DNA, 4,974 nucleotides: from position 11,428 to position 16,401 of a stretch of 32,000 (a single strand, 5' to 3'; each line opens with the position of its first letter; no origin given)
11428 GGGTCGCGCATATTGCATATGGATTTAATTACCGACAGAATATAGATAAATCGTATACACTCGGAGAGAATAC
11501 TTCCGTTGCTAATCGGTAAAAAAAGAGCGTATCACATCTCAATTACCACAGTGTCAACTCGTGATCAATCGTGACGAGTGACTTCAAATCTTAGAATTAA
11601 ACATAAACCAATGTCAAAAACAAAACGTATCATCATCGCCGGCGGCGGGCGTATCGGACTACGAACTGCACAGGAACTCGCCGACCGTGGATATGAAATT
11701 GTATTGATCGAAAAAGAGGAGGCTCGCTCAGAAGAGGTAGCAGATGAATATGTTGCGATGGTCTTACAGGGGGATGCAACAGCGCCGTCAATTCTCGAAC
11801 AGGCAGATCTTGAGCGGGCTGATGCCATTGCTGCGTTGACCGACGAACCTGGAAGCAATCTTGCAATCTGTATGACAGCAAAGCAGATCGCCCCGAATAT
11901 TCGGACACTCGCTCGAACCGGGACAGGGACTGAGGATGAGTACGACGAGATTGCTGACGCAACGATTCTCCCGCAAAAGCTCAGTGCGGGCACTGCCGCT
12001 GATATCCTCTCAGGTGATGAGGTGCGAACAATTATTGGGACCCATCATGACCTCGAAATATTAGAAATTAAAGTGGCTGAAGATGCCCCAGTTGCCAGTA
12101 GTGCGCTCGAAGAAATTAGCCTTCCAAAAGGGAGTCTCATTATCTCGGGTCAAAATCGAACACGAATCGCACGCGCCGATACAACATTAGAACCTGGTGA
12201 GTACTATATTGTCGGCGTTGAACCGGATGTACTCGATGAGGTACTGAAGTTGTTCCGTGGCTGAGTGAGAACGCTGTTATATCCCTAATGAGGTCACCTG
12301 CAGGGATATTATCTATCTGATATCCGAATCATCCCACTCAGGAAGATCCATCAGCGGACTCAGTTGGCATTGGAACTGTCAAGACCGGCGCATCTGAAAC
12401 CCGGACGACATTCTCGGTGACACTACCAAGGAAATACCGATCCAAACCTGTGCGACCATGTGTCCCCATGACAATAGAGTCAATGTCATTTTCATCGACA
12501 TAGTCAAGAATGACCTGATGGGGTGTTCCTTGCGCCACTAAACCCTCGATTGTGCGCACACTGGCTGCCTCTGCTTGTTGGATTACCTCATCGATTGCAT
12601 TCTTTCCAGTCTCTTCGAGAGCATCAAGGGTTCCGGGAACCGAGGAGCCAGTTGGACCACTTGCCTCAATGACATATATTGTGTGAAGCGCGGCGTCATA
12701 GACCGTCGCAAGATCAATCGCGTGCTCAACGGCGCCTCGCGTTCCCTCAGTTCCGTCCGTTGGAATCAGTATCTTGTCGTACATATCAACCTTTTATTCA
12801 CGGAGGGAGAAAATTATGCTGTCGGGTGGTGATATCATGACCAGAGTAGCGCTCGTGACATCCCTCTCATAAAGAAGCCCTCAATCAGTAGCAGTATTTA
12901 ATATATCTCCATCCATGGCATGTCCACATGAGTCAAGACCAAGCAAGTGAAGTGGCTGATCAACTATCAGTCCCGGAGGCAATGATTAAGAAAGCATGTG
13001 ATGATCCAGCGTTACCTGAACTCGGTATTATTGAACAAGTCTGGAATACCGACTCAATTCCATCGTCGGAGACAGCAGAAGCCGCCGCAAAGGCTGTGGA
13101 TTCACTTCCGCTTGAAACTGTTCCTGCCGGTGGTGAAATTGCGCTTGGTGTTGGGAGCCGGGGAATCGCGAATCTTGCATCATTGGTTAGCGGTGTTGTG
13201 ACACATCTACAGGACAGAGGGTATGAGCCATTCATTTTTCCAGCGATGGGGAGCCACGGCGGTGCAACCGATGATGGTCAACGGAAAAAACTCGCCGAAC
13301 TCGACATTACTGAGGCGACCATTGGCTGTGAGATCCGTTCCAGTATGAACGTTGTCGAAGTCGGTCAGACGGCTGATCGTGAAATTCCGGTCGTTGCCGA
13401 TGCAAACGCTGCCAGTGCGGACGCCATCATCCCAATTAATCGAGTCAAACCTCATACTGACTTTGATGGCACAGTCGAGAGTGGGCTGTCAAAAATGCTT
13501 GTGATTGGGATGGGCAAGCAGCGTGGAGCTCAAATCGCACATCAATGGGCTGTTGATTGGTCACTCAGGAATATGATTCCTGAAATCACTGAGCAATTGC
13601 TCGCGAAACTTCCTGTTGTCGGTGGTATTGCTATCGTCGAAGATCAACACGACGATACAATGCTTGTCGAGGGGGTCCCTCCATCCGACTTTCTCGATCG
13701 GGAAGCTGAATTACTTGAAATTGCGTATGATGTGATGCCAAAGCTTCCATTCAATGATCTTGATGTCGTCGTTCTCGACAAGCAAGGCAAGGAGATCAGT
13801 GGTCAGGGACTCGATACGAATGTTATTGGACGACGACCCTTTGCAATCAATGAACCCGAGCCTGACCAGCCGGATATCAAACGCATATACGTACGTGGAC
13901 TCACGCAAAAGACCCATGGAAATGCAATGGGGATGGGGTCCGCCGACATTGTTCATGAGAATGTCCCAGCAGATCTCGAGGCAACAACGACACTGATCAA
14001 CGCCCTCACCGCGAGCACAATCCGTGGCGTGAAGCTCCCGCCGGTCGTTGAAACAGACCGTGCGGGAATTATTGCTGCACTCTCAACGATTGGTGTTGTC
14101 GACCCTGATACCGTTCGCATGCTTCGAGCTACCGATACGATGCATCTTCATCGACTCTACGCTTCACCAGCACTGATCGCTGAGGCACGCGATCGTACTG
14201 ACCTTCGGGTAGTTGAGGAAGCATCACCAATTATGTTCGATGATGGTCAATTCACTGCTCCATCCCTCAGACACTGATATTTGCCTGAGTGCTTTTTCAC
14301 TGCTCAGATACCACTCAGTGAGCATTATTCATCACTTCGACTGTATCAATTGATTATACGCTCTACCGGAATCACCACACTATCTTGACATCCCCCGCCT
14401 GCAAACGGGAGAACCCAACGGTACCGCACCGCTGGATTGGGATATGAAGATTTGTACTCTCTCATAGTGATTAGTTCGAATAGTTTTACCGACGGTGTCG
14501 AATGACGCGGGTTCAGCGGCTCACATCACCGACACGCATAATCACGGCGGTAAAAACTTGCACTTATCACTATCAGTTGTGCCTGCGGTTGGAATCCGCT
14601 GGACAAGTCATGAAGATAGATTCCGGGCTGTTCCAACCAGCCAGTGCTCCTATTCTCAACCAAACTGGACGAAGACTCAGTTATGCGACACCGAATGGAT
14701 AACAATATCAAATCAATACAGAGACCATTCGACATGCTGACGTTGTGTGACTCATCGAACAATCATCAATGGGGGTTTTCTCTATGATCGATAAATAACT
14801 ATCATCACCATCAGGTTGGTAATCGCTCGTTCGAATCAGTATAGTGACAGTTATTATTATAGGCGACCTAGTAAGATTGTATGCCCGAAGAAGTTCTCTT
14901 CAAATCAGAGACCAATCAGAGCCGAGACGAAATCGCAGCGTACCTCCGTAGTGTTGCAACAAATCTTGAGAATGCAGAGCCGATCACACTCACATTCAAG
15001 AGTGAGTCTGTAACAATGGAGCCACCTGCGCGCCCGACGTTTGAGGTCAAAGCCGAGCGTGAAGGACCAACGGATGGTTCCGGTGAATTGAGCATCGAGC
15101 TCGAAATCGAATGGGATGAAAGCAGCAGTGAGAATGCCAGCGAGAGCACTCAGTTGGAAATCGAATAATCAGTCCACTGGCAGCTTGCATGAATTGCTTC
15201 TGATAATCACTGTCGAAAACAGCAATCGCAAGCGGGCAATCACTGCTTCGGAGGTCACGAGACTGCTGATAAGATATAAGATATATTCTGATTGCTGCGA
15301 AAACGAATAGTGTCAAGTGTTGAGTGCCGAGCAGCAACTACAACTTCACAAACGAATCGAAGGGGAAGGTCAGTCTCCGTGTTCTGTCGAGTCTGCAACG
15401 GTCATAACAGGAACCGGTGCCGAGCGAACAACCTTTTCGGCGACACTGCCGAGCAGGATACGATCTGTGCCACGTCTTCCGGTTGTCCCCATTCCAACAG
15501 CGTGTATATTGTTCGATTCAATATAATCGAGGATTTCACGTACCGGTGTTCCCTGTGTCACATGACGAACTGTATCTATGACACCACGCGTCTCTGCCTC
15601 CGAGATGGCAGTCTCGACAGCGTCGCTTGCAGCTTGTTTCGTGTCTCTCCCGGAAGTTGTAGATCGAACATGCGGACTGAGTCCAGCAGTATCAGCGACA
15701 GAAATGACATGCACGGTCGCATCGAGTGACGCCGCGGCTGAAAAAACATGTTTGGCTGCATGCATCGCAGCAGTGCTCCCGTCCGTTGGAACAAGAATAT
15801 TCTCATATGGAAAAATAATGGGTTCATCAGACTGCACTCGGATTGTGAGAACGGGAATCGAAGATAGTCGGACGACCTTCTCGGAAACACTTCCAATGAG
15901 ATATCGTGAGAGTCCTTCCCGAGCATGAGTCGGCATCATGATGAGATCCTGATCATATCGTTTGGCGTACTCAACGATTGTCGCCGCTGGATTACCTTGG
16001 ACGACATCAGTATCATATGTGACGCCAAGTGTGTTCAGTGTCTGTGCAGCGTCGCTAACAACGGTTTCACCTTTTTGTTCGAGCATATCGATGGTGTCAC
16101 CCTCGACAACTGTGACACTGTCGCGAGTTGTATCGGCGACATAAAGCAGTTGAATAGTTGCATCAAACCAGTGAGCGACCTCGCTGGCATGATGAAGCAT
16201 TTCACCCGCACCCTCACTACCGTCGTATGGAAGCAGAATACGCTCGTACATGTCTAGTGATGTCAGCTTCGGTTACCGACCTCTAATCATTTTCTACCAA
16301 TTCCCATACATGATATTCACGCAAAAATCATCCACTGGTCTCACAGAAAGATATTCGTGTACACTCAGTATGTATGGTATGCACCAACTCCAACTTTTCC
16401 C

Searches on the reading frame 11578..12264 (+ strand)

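Call 13: search_protein_families(library=pfam, proteins=[window:11578-12264:+])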
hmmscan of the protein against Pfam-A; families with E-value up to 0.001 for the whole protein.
window:11578-12264:+ (228 aa): 11 families
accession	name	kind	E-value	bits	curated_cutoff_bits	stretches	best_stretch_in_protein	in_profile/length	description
PF02254.24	TrkA_N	-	2.7e-25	89.4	23.8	1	18-118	1-100/116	TrkA-N domain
PF13241.12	NAD_binding_7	-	5.5e-08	33.8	22.1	1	14-103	6-86/104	Putative NAD(P)-binding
PF02080.26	TrkA_C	-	6.8e-07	29.5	27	1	162-226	2-70/71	TrkA-C domain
PF01266.30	DAO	-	1.3e-05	25.3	27.9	1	17-71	1-56/353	FAD dependent oxidoreductase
PF07992.20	Pyr_redox_2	-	2.4e-05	24.4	26.1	1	4-64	133-190/291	Pyridine nucleotide-disulphide oxidoreductase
PF00106.31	adh_short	-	0.00014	21.9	26.6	1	18-74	3-65/195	short chain dehydrogenase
PF01494.25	FAD_binding_3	-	0.00018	21.3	22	0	18-52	4-38/349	FAD binding domain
PF17930.7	LpxI_N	-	0.00027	21.3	25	1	18-57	3-42/129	LpxI N-terminal domain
PF13460.12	NAD_binding_10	-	0.0005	20.4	27.2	1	23-93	3-73/184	NAD(P)H-binding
PF00070.33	Pyr_redox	-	0.00087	20.2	22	0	17-65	1-48/82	Pyridine nucleotide-disulphide oxidoreductase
PF00890.30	FAD_binding_2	-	0.00095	18.9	20.4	0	18-115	2-98/414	FAD binding domain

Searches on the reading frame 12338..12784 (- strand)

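Call 13: search_protein_families(library=pfam, proteins=[window:12338-12784:-])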
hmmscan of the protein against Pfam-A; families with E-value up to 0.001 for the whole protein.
window:12338-12784:- (148 aa): 1 family
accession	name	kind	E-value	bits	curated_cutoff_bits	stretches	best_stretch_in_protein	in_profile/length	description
PF00582.32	Usp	-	5.5e-35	121.4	24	1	1-138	1-141/141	Universal stress protein family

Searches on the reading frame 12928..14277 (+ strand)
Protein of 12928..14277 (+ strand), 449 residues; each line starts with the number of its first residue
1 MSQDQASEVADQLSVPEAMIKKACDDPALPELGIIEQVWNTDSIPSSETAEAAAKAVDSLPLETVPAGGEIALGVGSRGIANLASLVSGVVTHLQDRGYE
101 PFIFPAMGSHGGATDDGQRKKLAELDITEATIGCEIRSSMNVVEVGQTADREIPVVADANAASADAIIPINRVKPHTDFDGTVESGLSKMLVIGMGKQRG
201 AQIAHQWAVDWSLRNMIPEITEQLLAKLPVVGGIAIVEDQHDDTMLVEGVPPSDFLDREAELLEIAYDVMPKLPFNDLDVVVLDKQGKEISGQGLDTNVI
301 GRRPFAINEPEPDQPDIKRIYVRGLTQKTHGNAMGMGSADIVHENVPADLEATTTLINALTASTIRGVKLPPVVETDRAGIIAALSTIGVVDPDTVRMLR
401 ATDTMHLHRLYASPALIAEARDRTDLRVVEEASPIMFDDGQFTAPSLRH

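Call 13: search_protein_families(library=pfam, proteins=[window:12928-14277:+])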
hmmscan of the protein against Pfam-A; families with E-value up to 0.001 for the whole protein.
window:12928-14277:+ (449 aa): 1 family
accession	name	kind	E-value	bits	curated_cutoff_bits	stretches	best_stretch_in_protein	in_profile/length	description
PF09861.14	Lar_N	-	0.00058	19.6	23.3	1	89-207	76-194/204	Lactate racemase N-terminal domain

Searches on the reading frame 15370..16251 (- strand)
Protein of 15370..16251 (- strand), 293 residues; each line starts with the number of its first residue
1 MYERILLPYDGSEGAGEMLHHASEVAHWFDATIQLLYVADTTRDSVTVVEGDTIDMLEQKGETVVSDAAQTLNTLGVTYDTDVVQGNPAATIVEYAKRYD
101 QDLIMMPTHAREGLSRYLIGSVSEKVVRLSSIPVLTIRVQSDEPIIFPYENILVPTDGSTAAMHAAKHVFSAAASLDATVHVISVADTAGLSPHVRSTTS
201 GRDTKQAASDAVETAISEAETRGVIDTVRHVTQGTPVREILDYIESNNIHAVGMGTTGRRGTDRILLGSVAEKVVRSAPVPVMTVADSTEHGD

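Call 13: search_protein_families(library=pfam, proteins=[window:15370-16251:-])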
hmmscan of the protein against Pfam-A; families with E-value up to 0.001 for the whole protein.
window:15370-16251:- (293 aa): 1 family
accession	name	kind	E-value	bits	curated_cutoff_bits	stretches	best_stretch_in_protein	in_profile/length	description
PF00582.32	Usp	-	5.4e-62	208.9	24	2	1-138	1-141/141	Universal stress protein family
